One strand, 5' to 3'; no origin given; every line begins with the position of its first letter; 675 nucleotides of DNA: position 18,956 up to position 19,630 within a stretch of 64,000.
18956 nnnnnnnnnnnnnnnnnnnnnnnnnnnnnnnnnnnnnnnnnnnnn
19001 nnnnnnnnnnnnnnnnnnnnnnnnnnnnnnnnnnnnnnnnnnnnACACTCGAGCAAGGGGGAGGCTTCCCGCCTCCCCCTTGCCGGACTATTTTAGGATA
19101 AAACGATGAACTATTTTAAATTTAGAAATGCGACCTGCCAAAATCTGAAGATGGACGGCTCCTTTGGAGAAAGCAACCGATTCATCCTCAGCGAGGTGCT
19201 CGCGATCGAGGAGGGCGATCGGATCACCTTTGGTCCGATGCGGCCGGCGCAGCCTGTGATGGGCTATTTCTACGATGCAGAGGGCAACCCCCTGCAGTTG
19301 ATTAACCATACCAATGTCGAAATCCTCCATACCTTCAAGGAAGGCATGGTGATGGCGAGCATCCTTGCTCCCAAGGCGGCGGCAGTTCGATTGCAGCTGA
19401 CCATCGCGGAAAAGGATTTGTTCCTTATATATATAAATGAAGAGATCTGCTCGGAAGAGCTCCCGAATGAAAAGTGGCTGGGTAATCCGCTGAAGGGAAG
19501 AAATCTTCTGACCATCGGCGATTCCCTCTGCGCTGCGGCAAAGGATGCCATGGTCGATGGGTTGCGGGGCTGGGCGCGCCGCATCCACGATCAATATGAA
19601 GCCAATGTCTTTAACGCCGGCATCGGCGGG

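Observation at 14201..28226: Six-gene tandem array of SGNH/GDSL hydrolase paralogs built on one conserved two-domain core, in three cellular addresses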

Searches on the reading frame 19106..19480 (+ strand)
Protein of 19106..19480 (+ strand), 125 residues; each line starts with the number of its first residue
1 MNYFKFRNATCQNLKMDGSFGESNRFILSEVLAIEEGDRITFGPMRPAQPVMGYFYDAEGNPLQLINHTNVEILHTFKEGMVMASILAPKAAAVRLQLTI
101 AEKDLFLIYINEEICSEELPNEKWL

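Call 44: search_protein_families(library=pfam, proteins=[window:19106-19480:+], max_evalue=10)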
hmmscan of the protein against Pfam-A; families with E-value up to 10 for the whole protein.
window:19106-19480:+ (125 aa): 0 families

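Call 56: search_protein_representatives(alignment_id=A5)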
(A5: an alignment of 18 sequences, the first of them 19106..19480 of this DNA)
Query: 18 sequences, 131 profile positions. Proteins with E-value up to 0.001 (for the whole library): 187; up to 1e-10: 70; up to 1e-30: 14. The best 150 are listed.
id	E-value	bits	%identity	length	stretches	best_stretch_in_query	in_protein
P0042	8.6e-52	190.2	-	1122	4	2-121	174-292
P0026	1.2e-49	183.2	-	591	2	3-131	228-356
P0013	2.5e-49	182.2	-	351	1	1-121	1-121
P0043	4.9e-48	178.0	-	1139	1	2-130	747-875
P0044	4.0e-45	168.6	-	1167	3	2-127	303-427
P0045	6.6e-45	167.9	-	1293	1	2-127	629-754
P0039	7.9e-44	164.4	-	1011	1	2-127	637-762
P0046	2.5e-38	146.6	-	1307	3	3-124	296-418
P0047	3.1e-37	143.1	-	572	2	7-130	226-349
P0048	2.0e-35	137.3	-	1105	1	2-130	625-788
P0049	1.2e-34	134.7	-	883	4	16-126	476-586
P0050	1.2e-34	134.7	-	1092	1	2-128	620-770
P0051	3.5e-32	126.8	-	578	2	3-128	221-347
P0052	9.2e-31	122.2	-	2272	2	2-123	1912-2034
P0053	5.2e-30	119.7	-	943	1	2-130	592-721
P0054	8.7e-27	109.3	-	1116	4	10-123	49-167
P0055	1.1e-26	109.0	-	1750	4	8-121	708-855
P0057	3.4e-26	107.4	-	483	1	2-121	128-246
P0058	4.0e-26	107.2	-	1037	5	19-125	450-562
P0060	8.6e-26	106.1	-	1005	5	14-123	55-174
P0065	2.0e-24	101.7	-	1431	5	9-123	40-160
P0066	2.4e-24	101.4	-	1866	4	2-129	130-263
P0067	3.6e-24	100.8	-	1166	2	11-122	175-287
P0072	4.5e-22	94.1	-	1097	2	3-120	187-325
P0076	1.3e-19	86.1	-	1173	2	2-117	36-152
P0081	1.3e-17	79.6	-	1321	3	2-120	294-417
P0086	9.8e-17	76.8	-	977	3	2-124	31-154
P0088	2.5e-16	75.5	-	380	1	13-123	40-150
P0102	3.4e-12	62.1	-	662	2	2-117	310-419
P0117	1.0e-08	50.8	-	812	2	2-117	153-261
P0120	4.6e-08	48.7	-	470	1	2-120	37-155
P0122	6.8e-08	48.2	-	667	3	10-43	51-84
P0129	1.9e-07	46.8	-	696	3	2-86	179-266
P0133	3.2e-07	46.0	-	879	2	2-116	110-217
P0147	2.2e-06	43.3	-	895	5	2-47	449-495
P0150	3.4e-06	42.7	-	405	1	2-117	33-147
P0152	3.5e-06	42.7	-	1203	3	2-97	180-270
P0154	4.5e-06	42.3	-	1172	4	13-72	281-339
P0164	9.1e-06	41.3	-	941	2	2-97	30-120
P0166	1.3e-05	40.8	-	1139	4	7-98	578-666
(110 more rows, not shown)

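Call 62: search_protein_families(library=pfam, alignment_id=A6, max_evalue=0.001)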
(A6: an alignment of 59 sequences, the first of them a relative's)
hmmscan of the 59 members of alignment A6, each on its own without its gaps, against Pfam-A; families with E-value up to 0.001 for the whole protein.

A. member 1, P0042 (1122 aa): 4 families
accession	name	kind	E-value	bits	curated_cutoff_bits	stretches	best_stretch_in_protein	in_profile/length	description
PF13472.12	Lipase_GDSL_2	-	6e-19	69.7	32.9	1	584-773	3-178/178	GDSL-like Lipase/Acylhydrolase family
PF00657.28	Lipase_GDSL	-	1.4e-10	42.2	23.6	1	581-774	2-204/208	GDSL-like Lipase/Acylhydrolase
PF16990.11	CBM_35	-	3.7e-05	24.5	28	0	956-1079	2-118/121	Carbohydrate binding module (family 35)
PF14604.12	SH3_9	-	8e-05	22.9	30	0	465-493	10-38/49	Variant SH3 domain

B. families by the number of members that match (of 59 scanned): 23 families
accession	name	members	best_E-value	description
PF13472.12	Lipase_GDSL_2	42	6.2e-47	GDSL-like Lipase/Acylhydrolase family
PF00657.28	Lipase_GDSL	29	4e-29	GDSL-like Lipase/Acylhydrolase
PF00404.24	Dockerin_1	10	2e-12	Dockerin type I domain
PF03372.29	Exo_endo_phos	2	1.8e-13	Endonuclease/Exonuclease/phosphatase family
PF14604.12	SH3_9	2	1.2e-05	Variant SH3 domain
PF12733.13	Cadherin-like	1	6.5e-155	Cadherin-like beta sandwich domain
PF12833.13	HTH_18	1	1.2e-21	Helix-turn-helix domain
PF13385.13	Laminin_G_3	1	3.4e-21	Concanavalin A-like lectin/glucanases superfamily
PF00165.29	HTH_AraC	1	4.1e-16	Bacterial regulatory helix-turn-helix proteins, AraC family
PF00149.33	Metallophos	1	6.8e-12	Calcineurin-like phosphoesterase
PF06452.16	CBM9_1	1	3.8e-09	Carbohydrate family 9 binding domain-like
PF24528.1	Ig_ADGRF3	1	1.8e-08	Adhesion G-protein coupled receptor F3-like, Ig-like domain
PF19755.4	DUF6242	1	7.4e-08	Domain of unknown function (DUF6242)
PF00354.24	Pentaxin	1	3.2e-07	Pentaxin family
PF03923.18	Lipoprotein_16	1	1.1e-06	Uncharacterized lipoprotein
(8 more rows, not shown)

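Call 64: list_cluster_members(proteins=[P0042, P0044, P0049, P0055, P0057, P0066, P0088, P0120, P0150, P0030])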
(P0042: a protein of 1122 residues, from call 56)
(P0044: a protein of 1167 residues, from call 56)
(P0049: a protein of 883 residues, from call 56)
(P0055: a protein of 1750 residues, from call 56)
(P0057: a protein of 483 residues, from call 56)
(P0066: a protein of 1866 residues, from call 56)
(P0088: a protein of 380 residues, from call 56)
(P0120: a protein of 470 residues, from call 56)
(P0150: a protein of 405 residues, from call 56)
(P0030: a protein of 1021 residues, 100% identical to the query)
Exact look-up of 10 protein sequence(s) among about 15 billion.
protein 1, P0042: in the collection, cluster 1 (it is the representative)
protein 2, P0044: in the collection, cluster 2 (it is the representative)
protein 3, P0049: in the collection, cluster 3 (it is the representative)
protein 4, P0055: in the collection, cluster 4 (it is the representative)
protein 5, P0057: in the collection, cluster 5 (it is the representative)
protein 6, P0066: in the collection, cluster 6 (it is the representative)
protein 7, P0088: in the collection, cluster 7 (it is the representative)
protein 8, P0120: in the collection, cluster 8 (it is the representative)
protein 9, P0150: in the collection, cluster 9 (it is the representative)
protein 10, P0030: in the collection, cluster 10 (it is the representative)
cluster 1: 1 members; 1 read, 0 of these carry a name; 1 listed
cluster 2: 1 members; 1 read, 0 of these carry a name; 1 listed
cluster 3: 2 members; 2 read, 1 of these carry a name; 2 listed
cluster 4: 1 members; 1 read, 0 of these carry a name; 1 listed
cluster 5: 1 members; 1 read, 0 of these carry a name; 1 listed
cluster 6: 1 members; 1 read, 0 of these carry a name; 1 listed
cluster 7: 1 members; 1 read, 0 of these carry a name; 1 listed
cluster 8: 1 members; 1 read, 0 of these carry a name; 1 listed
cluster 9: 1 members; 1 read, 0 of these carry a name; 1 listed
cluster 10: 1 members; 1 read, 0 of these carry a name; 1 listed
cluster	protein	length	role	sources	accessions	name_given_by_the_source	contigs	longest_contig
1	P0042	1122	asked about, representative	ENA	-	-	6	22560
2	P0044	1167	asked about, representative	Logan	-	-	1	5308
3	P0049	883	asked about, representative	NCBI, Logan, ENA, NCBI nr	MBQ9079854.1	MAG: SGNH/GDSL hydrolase family protein [Clostridia bacterium] | SGNH/GDSL hydrolase family protein [Clostridia bacterium]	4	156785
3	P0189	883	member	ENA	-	-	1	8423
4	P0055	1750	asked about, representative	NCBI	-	-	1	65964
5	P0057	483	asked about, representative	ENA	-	-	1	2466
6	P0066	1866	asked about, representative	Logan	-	-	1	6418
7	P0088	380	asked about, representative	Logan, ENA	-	-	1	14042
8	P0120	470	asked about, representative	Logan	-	-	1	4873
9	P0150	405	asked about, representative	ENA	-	-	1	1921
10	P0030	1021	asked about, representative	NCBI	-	-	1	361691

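Call 92: find_encoding_contigs(protein=P0049, flank=10000, max_places=2)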
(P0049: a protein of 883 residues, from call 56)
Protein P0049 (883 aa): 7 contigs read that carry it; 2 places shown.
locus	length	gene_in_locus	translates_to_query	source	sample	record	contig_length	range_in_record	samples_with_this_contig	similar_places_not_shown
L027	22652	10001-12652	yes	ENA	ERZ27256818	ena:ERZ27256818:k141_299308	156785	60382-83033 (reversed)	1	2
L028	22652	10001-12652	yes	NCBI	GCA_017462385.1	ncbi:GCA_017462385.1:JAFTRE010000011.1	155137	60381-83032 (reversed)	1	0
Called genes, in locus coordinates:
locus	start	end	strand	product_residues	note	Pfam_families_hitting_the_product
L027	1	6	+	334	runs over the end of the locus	PF03590:AsnA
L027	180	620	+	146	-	PF01978:TrmB (faint), PF01047:MarR, PF12802:MarR_2, PF22381:Staph_reg_Sar_Rot (faint), PF13463:HTH_27 (weak), PF01022:HTH_5 (weak), PF13412:HTH_24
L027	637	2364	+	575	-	PF00664:ABC_membrane, PF00005:ABC_tran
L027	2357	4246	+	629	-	PF00664:ABC_membrane, PF02463:SMC_N (faint), PF00005:ABC_tran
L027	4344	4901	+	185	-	PF04542:Sigma70_r2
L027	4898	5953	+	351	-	-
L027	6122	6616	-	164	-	PF13560:HTH_31, PF01381:HTH_3, PF12844:HTH_19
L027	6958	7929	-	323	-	PF01633:Choline_kinase, PF01636:APH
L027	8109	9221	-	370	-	PF05222:AlaDh_PNT_N, PF01262:AlaDh_PNT_C, PF02826:2-Hacid_dh_C (weak)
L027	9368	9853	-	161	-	PF00210:Ferritin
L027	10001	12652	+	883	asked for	PF00657:Lipase_GDSL, PF13472:Lipase_GDSL_2, PF16255:Lipase_GDSL_lke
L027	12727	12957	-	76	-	PF00381:PTS-HPr (weak)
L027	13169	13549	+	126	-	-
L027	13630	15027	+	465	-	PF03062:MBOAT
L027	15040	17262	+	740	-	PF16822:ALGX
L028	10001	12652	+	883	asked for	PF00657:Lipase_GDSL, PF13472:Lipase_GDSL_2, PF16255:Lipase_GDSL_lke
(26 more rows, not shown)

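Call 93: find_encoding_contigs(protein=P0055, flank=10000, max_places=2)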
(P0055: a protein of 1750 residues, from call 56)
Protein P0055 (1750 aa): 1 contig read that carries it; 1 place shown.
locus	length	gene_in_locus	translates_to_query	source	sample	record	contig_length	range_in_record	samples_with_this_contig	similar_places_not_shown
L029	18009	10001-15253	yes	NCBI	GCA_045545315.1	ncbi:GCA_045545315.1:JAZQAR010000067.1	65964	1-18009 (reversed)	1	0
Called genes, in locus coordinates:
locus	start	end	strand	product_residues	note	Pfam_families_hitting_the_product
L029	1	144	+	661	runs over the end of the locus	-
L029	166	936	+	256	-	-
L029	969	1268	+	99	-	-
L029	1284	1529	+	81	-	PF04688:Holin_SPP1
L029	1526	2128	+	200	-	PF01551:Peptidase_M23, PF00395:SLH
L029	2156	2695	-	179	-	PF00293:NUDIX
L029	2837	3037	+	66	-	PF01381:HTH_3, PF13560:HTH_31, PF13443:HTH_26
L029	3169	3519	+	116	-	-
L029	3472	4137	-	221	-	PF01551:Peptidase_M23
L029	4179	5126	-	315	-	PF08486:SpoIID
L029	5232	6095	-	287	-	PF01116:F_bP_aldolase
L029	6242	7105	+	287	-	PF02645:DegV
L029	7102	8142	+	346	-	PF00764:Arginosuc_synth (faint), PF03054:tRNA_Me_trans, PF20259:tRNA_Me_trans_M, PF20258:tRNA_Me_trans_C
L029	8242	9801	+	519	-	PF12725:DUF3810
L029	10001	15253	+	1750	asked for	PF00657:Lipase_GDSL (weak), PF04311:DUF459 (faint), PF13472:Lipase_GDSL_2, PF16255:Lipase_GDSL_lke (faint), PF00657:Lipase_GDSL (weak), PF13472:Lipase_GDSL_2, PF00657:Lipase_GDSL, PF13472:Lipase_GDSL_2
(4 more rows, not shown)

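Call 94: find_encoding_contigs(protein=P0042, flank=10000, max_places=2)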
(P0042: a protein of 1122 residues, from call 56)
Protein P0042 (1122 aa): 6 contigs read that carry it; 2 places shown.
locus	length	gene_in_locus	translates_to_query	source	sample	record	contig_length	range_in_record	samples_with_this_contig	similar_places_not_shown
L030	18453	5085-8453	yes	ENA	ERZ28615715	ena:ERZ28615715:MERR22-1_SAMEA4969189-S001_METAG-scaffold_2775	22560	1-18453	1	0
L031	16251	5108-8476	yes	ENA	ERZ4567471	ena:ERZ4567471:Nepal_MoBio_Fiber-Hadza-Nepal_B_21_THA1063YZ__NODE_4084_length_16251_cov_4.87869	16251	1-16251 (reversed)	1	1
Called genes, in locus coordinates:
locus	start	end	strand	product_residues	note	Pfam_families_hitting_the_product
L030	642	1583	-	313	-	PF02311:AraC_binding (weak), PF12833:HTH_18, PF00165:HTH_AraC (weak)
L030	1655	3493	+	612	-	PF13199:Glyco_hydro_66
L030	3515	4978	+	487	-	PF01547:SBP_bac_1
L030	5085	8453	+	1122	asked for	PF00657:Lipase_GDSL, PF13472:Lipase_GDSL_2, PF16255:Lipase_GDSL_lke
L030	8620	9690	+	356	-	-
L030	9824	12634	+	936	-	PF01547:SBP_bac_1, PF13416:SBP_bac_8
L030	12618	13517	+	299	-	PF00528:BPD_transp_1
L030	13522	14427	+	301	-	PF00528:BPD_transp_1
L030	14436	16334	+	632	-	-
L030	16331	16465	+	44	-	-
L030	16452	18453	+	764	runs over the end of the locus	PF18952:DUF5696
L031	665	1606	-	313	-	PF02311:AraC_binding (weak), PF12833:HTH_18, PF00165:HTH_AraC (weak)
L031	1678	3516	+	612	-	PF13199:Glyco_hydro_66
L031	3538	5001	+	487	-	PF01547:SBP_bac_1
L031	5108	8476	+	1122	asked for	PF00657:Lipase_GDSL, PF13472:Lipase_GDSL_2, PF16255:Lipase_GDSL_lke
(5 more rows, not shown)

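Call 95: find_encoding_contigs(protein=P0088, flank=10000, max_places=2)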
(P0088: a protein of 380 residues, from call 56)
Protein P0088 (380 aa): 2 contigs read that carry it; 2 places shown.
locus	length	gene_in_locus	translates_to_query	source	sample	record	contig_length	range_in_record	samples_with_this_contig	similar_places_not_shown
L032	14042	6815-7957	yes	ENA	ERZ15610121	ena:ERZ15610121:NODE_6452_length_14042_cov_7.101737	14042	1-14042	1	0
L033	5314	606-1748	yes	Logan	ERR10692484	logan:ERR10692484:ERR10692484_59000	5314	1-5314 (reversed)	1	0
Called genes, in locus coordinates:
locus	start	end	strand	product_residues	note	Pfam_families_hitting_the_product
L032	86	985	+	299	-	PF00294:PfkB, PF08543:Phos_pyr_kin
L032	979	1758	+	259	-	PF03309:Pan_kinase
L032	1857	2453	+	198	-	PF12822:ECF_trnsprt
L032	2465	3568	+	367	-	PF01979:Amidohydro_1, PF07969:Amidohydro_3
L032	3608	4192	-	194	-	PF02677:QueH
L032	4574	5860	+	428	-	PF01053:Cys_Met_Meta_PP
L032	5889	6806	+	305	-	PF04204:HTS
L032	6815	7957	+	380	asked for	PF13472:Lipase_GDSL_2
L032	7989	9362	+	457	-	PF00657:Lipase_GDSL (weak), PF13472:Lipase_GDSL_2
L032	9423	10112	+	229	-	PF03591:AzlC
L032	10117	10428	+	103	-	PF05437:AzlD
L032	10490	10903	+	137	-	PF13240:Zn_Ribbon_1, PF13248:Zn_ribbon_3 (faint), PF09685:MamF_MmsF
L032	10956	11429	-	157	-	PF03073:TspO_MBR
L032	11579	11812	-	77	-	PF12844:HTH_19, PF13560:HTH_31, PF01381:HTH_3, PF13443:HTH_26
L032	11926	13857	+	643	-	PF07581:Glug (faint), PF00395:SLH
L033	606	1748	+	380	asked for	PF13472:Lipase_GDSL_2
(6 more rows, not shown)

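Call 97: list_cluster_members(proteins=[P0046, P0054, P0058, P0060, P0065, P0067, P0072, P0076, P0081, P0086])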
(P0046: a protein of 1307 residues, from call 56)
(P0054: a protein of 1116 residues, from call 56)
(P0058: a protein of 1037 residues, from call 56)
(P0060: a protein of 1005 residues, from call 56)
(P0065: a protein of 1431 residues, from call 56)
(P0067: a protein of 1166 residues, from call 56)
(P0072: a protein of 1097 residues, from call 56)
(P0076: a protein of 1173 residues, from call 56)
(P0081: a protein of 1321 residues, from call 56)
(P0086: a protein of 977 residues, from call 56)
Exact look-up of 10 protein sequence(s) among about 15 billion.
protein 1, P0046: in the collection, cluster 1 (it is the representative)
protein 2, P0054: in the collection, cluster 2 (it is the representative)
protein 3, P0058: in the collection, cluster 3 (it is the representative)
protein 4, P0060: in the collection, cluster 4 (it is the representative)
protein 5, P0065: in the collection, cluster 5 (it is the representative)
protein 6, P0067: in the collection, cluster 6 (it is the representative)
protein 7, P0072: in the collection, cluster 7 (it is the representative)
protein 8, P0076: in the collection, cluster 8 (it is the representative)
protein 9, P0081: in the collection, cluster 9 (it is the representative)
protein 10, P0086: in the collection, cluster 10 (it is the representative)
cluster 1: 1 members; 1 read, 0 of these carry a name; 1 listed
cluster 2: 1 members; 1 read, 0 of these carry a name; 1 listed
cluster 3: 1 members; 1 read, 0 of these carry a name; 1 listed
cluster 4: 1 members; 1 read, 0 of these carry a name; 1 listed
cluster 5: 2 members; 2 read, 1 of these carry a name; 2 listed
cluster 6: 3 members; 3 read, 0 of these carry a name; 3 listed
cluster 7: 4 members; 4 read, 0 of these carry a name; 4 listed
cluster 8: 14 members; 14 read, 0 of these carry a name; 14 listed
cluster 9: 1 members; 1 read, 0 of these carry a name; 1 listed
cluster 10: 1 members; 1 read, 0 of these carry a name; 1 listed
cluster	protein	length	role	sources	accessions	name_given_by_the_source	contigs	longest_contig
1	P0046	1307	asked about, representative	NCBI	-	-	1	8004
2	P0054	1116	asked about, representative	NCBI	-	-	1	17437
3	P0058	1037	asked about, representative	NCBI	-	-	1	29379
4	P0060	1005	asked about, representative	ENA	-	-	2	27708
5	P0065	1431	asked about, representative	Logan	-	-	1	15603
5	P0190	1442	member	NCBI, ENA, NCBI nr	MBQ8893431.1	MAG: hypothetical protein IJ043_03380 [Clostridia bacterium] | hypothetical protein [Clostridia bacterium]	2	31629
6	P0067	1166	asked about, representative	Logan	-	-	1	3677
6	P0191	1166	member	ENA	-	-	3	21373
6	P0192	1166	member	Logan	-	-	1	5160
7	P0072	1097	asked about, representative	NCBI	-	-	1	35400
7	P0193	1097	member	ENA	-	-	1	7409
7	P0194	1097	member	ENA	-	-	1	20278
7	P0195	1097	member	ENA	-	-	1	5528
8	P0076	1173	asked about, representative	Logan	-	-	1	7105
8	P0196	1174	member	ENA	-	-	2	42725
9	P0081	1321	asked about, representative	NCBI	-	-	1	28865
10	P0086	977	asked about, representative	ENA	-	-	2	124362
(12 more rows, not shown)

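Call 98: find_encoding_contigs(protein=P0086, flank=10000, max_places=1)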
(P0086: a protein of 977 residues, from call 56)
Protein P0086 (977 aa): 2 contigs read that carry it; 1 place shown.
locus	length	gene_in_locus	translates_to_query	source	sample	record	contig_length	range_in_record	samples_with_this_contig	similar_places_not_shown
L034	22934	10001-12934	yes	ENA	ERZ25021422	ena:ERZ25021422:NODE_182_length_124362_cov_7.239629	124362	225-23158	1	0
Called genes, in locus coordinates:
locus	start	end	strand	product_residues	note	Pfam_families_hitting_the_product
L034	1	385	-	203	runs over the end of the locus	?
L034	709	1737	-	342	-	PF03601:Cons_hypoth698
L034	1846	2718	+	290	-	PF00126:HTH_1, PF03466:LysR_substrate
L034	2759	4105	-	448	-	PF01943:Polysacc_synt (faint), PF01554:MatE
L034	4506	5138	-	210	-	PF09568:RE_MjaI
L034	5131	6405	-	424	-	PF01555:N6_N4_Mtase, PF00565:SNase (weak)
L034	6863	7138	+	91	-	-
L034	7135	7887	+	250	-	PF02463:SMC_N (faint), PF13175:AAA_15 (weak), PF13476:AAA_23, PF13304:AAA_21 (weak)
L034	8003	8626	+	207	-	PF13443:HTH_26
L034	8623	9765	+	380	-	PF13855:LRR_8 (faint), PF13306:LRR_5, PF00404:Dockerin_1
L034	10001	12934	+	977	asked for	PF13472:Lipase_GDSL_2, PF00404:Dockerin_1 (weak)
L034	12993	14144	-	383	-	PF12833:HTH_18, PF00165:HTH_AraC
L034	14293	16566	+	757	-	-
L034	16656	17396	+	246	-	PF02592:Vut_1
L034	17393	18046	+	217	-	PF00106:adh_short, PF01370:Epimerase (weak), PF13561:adh_short_C2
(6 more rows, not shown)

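Call 99: find_encoding_contigs(protein=P0072, flank=10000, max_places=1)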
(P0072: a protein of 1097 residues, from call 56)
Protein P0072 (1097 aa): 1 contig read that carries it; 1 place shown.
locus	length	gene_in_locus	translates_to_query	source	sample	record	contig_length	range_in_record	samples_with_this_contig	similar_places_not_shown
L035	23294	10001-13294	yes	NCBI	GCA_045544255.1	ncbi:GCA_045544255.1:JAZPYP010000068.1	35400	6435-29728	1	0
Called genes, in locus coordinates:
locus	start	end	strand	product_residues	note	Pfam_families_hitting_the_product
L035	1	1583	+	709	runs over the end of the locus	PF28530:DUF8426, PF20720:nSTAND3 (weak), PF07728:AAA_5, PF28529:McrB_lid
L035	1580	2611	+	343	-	PF10117:McrBC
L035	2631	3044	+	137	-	PF01327:Pep_deformylase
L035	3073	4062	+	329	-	PF00145:DNA_methylase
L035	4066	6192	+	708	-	PF02518:HATPase_c (weak), PF13589:HATPase_c_3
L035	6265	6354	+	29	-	-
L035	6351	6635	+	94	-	PF20648:DUF6809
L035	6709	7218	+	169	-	-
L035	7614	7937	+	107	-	-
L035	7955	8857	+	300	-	PF19952:DUF6414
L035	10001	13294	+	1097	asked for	PF16255:Lipase_GDSL_lke (faint), PF13472:Lipase_GDSL_2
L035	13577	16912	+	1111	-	PF13472:Lipase_GDSL_2 (weak), PF16255:Lipase_GDSL_lke (weak)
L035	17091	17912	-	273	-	PF02311:AraC_binding, PF12833:HTH_18, PF00165:HTH_AraC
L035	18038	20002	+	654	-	PF02449:Glyco_hydro_42, PF08532:Glyco_hydro_42M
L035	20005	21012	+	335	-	-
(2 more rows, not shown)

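Call 100: find_encoding_contigs(protein=P0058, flank=10000, max_places=1)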
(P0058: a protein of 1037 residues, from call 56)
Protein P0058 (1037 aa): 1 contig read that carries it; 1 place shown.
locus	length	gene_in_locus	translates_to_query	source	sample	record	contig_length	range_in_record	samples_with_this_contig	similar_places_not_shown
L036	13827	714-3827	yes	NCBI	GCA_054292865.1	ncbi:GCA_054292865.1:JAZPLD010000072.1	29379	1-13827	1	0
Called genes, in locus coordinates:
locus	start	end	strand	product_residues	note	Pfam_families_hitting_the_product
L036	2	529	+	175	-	?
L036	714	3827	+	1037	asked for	PF00657:Lipase_GDSL, PF13472:Lipase_GDSL_2, PF16255:Lipase_GDSL_lke (weak)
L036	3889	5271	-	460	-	PF00206:Lyase_1, PF14698:ASL_C2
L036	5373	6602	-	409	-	PF00764:Arginosuc_synth, PF20979:Arginosuc_syn_C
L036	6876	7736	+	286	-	PF01522:Polysacc_deac_1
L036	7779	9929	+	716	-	PF17191:RecG_wedge, PF01336:tRNA_anti-codon (weak), PF00270:DEAD, PF04851:ResIII, PF22590:Cas3-like_C_2 (faint), PF00271:Helicase_C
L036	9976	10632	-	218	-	PF00702:Hydrolase, PF13419:HAD_2, PF13242:Hydrolase_like (weak)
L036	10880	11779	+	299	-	PF07833:Cu_amine_oxidN1, PF07486:Hydrolase_2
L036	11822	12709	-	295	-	PF11449:ArsP_2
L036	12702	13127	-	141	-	PF01475:FUR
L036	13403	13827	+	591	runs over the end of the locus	PF02690:Na_Pi_cotrans, PF01895:PhoU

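Call 106: search_protein_families(library=phrogs, proteins=[P0154, P0166, P0133, P0122, P0129, P0152, P0164, P0117, P0102, P0147], max_evalue=0.00001)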
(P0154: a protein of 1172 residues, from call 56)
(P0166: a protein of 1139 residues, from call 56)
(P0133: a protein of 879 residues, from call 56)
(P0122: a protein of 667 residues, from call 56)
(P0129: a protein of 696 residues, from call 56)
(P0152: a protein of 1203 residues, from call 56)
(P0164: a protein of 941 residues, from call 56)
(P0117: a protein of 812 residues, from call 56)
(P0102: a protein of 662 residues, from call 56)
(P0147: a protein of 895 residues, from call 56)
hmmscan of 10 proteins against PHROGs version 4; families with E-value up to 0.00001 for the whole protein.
P0154 (1172 aa): 0 families

P0166 (1139 aa): 0 families

P0133 (879 aa): 1 family
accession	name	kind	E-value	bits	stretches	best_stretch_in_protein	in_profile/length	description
phrog_26878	-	head and packaging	3.6e-19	69.3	1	564-802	571-803/898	virion structural protein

P0122 (667 aa): 0 families

P0129 (696 aa): 0 families

P0152 (1203 aa): 1 family
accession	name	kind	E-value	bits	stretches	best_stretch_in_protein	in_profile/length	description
phrog_11541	-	unknown function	3.9e-33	115.8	3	26-179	469-610/832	-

P0164 (941 aa): 0 families

P0117 (812 aa): 0 families

P0102 (662 aa): 3 families
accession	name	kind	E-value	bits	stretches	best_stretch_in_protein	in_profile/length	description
phrog_11541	-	unknown function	1.7e-29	103.8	2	292-651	454-828/832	-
phrog_32221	-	unknown function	2.9e-14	53.5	2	140-264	339-465/475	-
phrog_16164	-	unknown function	2.3e-08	33.4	1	156-586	398-827/920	-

P0147 (895 aa): 3 families
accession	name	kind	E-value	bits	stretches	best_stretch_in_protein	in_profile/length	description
phrog_11541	-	unknown function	4.3e-25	89.2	1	523-892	422-824/832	-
phrog_5240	-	tail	2.3e-22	80.4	1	642-892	428-666/670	tail fiber protein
phrog_18608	-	unknown function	8.2e-11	42.8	1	20-91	175-247/416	-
